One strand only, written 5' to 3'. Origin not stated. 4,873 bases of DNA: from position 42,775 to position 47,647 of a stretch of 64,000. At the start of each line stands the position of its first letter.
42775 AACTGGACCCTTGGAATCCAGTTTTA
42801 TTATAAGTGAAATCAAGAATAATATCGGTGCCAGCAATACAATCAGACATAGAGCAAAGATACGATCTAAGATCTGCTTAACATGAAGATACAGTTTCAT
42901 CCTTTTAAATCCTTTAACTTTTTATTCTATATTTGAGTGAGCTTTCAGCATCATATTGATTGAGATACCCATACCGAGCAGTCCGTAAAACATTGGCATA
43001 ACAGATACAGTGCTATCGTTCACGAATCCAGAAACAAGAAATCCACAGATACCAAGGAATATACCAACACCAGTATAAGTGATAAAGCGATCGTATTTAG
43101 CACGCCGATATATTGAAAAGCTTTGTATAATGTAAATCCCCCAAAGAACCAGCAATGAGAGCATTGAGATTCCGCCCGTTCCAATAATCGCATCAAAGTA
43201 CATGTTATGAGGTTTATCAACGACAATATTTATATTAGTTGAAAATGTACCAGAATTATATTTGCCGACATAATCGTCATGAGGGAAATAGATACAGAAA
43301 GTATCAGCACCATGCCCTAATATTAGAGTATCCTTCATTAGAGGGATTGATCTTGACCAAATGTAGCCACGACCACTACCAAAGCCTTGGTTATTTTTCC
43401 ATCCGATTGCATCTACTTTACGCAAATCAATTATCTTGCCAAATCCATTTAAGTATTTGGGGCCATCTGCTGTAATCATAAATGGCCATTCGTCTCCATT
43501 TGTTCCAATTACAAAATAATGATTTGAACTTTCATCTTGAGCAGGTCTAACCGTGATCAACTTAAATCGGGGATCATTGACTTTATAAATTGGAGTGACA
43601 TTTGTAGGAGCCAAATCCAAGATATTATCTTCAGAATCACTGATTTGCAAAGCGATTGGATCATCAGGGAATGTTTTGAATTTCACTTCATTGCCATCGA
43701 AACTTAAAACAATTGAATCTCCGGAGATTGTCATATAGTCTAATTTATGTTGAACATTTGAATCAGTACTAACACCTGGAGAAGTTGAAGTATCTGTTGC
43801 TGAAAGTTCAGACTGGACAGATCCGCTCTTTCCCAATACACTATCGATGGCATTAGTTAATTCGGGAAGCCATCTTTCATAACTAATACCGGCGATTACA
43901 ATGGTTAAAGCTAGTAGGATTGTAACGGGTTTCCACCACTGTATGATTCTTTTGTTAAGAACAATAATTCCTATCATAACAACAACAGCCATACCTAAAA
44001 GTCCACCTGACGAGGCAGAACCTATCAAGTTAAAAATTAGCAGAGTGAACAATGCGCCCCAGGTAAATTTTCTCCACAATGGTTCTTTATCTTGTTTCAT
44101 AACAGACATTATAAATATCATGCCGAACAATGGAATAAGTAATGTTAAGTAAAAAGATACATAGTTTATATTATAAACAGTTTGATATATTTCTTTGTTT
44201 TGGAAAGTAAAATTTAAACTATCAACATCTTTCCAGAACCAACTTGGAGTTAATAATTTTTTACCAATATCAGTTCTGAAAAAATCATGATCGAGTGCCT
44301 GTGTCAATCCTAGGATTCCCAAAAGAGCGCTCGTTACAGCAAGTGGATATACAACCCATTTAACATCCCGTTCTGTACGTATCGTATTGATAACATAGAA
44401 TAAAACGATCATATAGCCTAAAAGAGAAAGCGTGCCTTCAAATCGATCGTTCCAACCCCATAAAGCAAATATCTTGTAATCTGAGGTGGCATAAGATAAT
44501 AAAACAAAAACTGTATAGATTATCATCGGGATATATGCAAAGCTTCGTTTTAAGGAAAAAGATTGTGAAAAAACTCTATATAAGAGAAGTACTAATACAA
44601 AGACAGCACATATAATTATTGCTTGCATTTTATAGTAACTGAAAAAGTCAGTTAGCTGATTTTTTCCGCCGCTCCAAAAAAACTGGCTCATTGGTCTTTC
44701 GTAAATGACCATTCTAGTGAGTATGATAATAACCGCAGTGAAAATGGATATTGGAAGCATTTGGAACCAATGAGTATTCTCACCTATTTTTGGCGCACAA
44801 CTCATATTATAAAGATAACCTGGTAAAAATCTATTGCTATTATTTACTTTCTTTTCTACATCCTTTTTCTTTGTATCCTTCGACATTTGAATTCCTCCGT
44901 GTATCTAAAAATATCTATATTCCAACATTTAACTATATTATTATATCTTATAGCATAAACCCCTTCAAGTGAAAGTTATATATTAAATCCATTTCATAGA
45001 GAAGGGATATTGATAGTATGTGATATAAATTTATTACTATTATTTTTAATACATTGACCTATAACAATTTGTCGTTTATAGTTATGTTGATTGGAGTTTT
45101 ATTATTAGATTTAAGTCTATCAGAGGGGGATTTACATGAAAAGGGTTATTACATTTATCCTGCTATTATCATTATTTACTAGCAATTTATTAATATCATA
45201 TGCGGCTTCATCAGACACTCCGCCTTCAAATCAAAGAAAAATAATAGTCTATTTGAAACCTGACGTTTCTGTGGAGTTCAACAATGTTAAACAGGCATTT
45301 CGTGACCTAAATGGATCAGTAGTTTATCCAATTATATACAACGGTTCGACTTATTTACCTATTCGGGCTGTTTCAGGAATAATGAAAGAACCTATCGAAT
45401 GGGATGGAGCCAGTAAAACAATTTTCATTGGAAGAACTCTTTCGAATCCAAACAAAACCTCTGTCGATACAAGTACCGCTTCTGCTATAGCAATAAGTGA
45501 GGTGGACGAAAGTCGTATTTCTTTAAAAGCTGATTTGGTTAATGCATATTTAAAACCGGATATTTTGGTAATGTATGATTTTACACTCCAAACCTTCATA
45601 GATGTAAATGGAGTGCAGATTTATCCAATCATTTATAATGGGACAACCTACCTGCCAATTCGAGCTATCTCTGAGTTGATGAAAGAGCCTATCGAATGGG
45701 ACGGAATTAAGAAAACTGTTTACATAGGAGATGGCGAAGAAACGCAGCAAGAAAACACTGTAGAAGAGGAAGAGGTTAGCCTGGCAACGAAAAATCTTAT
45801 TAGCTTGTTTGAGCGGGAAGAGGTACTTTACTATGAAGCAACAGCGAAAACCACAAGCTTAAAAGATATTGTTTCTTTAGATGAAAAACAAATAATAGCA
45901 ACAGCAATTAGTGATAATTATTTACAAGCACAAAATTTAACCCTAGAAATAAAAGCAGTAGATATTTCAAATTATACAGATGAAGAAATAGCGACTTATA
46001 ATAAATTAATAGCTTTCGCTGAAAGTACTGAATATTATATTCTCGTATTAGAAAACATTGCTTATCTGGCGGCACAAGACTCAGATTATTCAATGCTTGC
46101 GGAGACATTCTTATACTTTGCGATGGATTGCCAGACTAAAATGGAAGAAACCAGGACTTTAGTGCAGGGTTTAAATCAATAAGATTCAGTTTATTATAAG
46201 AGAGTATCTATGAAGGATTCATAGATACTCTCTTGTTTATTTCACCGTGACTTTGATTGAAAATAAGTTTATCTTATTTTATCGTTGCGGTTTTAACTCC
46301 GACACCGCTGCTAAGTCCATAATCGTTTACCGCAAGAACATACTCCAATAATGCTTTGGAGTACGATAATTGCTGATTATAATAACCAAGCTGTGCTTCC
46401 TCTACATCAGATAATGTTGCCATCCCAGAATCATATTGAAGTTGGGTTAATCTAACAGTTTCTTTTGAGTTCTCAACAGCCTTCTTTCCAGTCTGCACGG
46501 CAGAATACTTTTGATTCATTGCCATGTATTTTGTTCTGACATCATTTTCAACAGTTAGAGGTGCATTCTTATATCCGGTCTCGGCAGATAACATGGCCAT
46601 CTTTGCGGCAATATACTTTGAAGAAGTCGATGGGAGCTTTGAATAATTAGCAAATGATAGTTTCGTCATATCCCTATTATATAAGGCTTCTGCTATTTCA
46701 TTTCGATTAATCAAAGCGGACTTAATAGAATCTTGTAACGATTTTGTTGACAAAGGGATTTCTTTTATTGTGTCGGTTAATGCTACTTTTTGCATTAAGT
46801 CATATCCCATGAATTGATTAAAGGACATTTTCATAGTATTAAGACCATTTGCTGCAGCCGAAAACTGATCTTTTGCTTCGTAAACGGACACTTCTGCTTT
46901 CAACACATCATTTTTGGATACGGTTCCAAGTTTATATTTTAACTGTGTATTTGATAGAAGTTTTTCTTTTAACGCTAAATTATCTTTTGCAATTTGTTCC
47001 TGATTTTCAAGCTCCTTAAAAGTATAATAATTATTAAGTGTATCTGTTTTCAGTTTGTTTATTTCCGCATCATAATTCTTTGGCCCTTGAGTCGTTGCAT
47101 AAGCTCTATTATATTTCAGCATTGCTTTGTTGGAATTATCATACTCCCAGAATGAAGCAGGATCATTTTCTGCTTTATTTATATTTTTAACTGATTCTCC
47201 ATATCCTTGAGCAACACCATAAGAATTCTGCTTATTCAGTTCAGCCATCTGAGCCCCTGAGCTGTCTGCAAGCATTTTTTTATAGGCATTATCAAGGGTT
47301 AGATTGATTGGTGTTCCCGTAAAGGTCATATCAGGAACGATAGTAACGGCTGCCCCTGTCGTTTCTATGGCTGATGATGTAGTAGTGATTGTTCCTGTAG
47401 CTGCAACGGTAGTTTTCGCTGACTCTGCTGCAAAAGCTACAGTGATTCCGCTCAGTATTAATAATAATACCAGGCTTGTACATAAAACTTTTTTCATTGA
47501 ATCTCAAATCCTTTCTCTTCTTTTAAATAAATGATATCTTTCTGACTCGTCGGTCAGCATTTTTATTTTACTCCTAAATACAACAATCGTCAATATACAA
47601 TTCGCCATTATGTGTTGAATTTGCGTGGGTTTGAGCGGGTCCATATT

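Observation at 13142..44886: Candidate S-layer protein O-glycosylation island: PglC-type initiator + MsbA/PglK-type ABC exporter + Wzy_C-type ligase, with no Wzx/Wzy/Wzz/LCP/CsaB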

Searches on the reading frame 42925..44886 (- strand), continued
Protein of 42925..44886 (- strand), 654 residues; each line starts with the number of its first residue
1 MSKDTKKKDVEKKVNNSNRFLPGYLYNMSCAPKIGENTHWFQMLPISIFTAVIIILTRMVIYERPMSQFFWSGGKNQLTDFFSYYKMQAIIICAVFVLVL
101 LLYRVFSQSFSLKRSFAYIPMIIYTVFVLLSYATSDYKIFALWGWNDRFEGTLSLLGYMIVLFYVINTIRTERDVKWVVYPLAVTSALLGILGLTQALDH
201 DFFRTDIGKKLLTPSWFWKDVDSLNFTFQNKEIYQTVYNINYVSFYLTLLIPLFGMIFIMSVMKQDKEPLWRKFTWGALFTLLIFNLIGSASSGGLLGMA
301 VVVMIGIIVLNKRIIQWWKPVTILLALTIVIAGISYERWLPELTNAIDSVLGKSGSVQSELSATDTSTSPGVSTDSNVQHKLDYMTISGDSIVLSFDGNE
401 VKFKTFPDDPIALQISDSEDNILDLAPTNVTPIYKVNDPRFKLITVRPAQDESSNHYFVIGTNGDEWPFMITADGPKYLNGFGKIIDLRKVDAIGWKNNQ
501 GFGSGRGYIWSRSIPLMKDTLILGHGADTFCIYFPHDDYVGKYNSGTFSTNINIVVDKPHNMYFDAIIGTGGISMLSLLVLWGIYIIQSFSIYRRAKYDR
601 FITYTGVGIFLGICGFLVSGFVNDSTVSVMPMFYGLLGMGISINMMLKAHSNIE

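Call 69: find_encoding_contigs(protein=P0464, flank=10000, max_places=1)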
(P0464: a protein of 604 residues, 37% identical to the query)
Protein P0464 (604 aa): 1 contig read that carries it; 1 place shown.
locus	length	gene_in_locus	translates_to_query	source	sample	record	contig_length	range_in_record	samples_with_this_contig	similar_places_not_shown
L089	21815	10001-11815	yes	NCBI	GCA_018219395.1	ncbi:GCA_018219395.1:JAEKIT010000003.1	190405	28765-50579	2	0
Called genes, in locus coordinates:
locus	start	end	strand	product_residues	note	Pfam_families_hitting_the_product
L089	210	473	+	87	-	-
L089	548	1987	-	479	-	PF05977:MFS_3, PF07690:MFS_1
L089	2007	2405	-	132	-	PF00376:MerR, PF13411:MerR_1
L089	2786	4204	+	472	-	PF00083:Sugar_tr, PF07690:MFS_1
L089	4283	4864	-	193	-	-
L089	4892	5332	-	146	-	PF07486:Hydrolase_2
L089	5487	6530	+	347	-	PF04122:CW_binding_2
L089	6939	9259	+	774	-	PF04122:CW_binding_2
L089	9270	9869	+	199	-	-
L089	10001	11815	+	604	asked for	PF04932:Wzy_C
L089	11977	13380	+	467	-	PF02706:Wzz, PF01656:CbiA (faint), PF13614:AAA_31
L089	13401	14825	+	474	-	PF13727:CoA_binding_3, PF02397:Bac_transf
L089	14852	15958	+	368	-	PF00483:NTP_transferase, PF12804:NTP_transf_3, PF22640:ManC_GMP_beta-helix (weak)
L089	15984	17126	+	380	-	PF13439:Glyco_transf_4, PF13477:Glyco_trans_4_2, PF13579:Glyco_trans_4_4, PF00534:Glycos_transf_1, PF13692:Glyco_trans_1_4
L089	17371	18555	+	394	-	PF00534:Glycos_transf_1, PF13692:Glyco_trans_1_4, PF13524:Glyco_trans_1_2 (weak)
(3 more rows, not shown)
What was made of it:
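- The Clostridium tyrobutyricum homologue sits next to a Wzz/tyrosine-kinase gene (call 69), which suggests a polysaccharide pathway there. The C. tyrobutyricum homologue sits next to Wzz/BY-kinase and a WbaP-type PGT, beside CWB2 proteins (call 69). There is a Wzz/kinase neighbour in C. tyrobutyricum (call 69).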

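Call 73: find_encoding_contigs(protein=P0482, flank=10000, max_places=1)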
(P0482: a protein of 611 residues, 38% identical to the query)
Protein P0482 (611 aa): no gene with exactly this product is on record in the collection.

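Call 75: find_related_loci(query=A3, collection=metagenome_contigs, flank=10000)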
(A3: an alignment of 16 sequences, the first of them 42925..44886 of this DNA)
Query A3 (654 aa) in metagenome_contigs; peptide patterns used: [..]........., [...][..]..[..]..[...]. (x = any residue, [..] = any of these).
600 stretches matched a pattern (row limit reached: there are more); 557 encode a relative of the query (tblastn E <= 1e-3); the best 80 are kept; 80 distinct loci.
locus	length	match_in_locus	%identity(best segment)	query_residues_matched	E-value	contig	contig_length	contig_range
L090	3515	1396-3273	75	21-648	0e+0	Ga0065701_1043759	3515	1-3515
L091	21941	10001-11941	57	5-653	0e+0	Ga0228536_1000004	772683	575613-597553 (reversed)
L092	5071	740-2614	58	3-646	0e+0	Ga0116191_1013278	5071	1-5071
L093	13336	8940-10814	58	3-646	0e+0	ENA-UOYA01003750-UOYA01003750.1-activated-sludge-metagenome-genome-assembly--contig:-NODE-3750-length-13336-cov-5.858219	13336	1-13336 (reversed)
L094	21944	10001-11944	61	1-654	0e+0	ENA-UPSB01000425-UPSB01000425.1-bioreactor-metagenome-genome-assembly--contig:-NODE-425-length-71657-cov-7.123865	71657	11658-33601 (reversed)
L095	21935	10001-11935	54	2-648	0e+0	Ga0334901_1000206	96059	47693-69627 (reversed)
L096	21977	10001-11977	52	22-650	0e+0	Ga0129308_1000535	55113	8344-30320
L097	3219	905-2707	55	36-650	0e+0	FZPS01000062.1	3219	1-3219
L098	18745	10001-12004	51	1-653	0e+0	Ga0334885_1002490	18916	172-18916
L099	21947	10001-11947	48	1-652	0e+0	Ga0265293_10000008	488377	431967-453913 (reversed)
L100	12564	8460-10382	50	1-648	0e+0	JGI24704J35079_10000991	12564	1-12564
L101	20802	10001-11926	50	6-654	0e+0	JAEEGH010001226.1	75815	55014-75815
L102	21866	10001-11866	52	1-651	0e+0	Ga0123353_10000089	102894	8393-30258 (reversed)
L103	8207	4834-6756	49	6-654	0e+0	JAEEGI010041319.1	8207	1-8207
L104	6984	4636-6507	54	46-654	0e+0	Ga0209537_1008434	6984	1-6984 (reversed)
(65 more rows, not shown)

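Call 91: search_protein_families(library=pfam, proteins=[L087:11894-12244:+], max_evalue=0.1)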
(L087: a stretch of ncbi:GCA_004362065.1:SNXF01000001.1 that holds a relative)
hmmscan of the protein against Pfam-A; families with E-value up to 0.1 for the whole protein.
L087:11894-12244:+ (117 aa): 3 families
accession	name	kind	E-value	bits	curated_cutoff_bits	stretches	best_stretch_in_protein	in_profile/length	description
PF07963.17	N_methyl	-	5.2e-09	35.8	21.2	1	13-36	4-27/27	Prokaryotic N-terminal methylation motif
PF16732.10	ComP_DUS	-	5.2e-05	24.5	27.3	1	43-113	7-72/87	Type IV minor pilin ComP, DNA uptake sequence receptor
PF08334.16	T2SSG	-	7.3e-05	23.2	21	1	39-83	2-46/108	Type II secretion system (T2SS), protein G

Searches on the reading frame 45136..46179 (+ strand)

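Call 6: search_protein_families(library=pfam, proteins=[window:45136-46179:+])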
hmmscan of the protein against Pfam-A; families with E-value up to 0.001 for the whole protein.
window:45136-46179:+ (348 aa): 1 family
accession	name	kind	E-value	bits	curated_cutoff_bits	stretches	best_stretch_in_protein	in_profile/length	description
PF07833.16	Cu_amine_oxidN1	-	9.7e-15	54.9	24.2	2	162-203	11-52/108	Copper amine oxidase N-terminal domain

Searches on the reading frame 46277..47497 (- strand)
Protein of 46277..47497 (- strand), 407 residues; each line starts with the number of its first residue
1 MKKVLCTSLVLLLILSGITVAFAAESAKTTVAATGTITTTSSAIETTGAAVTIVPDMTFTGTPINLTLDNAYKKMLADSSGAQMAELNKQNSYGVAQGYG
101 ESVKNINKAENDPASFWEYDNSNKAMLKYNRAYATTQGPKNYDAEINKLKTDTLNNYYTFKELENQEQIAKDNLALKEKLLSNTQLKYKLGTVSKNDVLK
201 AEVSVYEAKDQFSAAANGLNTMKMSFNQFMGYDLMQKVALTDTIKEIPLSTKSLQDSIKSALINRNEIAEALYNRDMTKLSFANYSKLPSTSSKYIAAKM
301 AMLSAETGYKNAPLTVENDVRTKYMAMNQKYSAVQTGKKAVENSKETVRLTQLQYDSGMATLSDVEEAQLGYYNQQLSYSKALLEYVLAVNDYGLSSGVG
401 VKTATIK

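Call 6: search_protein_families(library=pfam, proteins=[window:46277-47497:-])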
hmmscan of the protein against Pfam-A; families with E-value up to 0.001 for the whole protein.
window:46277-47497:- (407 aa): 1 family
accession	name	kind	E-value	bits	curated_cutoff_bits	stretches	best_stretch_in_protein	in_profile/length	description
PF02321.23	OEP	-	2.5e-22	80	22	2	140-231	96-187/187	Outer membrane efflux protein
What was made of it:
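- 46274..47497 (-): Secreted TolC-like (OEP) protein with a Thr/Ser/Ala-rich tract after the signal peptide. It is among the most frequent neighbours of the ligase and a candidate acceptor. Pfam OEP x2, E 2.5e-22 (call 6).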

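Call 10: search_protein_families(library=ncbifam, proteins=[window:46277-47497:-], max_evalue=0.01)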
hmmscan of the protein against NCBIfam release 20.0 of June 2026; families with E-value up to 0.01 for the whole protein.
window:46277-47497:- (407 aa): 4 families
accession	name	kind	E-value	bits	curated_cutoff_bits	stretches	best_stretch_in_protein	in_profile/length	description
TIGR01844.1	type_I_sec_TolC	subfamily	2.2e-16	59.9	225.15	2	290-390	290-390/414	TolC family outer membrane protein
TIGR01845.1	outer_NodT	subfamily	3.4e-14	52.5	210.05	2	124-271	143-289/460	efflux transporter outer membrane subunit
NF052390.1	efflux_OMP_AbuO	equivalog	0.00023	20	700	1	298-392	331-425/447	multidrug efflux outer membrane protein AbuO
NF040942.2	hypo_ExtJ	equivalog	0.0045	17.4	52.5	0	1-38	1-39/77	selenite/tellurite reduction operon protein ExtJ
